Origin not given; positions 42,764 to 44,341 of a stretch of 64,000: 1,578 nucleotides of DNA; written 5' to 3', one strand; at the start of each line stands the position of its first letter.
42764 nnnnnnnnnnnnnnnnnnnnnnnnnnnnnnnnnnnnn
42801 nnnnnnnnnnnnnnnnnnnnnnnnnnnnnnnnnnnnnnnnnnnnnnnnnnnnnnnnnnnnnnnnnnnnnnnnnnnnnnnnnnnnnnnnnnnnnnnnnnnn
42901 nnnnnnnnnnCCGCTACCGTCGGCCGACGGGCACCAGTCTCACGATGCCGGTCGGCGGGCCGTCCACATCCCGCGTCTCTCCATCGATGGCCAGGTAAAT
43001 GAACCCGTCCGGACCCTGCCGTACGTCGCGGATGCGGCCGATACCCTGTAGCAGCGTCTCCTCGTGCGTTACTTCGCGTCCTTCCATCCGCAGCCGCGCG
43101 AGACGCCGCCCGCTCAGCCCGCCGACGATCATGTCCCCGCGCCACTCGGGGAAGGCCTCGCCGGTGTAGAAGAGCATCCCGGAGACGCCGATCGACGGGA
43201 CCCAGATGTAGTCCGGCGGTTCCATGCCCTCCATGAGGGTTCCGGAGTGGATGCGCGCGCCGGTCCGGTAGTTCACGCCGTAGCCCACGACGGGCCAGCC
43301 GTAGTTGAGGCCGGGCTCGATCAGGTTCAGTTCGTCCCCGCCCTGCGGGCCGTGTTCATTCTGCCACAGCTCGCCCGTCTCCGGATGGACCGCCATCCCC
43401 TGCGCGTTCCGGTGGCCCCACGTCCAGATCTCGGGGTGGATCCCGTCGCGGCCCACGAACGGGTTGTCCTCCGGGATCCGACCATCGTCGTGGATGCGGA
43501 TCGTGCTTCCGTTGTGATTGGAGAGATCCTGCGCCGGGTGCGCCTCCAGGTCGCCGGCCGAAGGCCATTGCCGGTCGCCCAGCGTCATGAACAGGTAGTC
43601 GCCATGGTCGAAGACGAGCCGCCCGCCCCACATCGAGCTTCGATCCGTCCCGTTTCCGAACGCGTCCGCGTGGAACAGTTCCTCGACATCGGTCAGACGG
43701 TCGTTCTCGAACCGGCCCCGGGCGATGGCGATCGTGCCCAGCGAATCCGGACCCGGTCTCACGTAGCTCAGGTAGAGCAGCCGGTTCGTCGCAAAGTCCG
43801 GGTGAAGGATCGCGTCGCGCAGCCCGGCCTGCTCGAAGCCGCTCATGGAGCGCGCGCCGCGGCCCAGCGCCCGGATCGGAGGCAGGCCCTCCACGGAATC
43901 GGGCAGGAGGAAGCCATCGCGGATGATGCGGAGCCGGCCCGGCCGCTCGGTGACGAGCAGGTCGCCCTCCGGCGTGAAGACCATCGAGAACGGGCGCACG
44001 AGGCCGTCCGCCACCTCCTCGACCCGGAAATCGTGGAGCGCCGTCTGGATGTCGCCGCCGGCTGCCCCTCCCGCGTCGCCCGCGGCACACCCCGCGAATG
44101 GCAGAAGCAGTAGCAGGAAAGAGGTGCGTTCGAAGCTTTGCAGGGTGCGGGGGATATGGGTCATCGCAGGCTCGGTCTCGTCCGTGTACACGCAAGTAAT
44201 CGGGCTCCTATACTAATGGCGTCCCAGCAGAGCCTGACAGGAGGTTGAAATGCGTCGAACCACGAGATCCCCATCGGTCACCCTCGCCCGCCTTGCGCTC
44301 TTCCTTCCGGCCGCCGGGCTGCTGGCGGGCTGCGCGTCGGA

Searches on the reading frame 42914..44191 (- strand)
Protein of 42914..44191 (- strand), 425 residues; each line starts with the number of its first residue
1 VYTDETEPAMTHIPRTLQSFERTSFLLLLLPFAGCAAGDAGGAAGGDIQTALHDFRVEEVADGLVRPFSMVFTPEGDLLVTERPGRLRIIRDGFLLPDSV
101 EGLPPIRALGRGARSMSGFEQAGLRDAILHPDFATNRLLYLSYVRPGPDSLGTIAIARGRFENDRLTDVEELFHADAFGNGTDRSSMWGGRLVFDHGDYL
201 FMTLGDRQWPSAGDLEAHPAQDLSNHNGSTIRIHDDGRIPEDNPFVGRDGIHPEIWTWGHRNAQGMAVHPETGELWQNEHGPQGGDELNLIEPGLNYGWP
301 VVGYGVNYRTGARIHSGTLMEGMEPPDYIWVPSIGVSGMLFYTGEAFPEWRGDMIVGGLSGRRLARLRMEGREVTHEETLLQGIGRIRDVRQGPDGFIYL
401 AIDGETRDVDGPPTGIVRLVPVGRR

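Call 74: search_protein_families(library=pfam, proteins=[window:42914-44191:-], max_evalue=0.00001)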
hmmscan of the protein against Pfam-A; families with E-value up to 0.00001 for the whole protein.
window:42914-44191:- (425 aa): 1 family
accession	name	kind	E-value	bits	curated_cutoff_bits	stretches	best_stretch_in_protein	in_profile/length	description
PF07995.17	GSDH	-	1.9e-114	382.8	25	1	66-405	3-326/332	Glucose / Sorbosone dehydrogenase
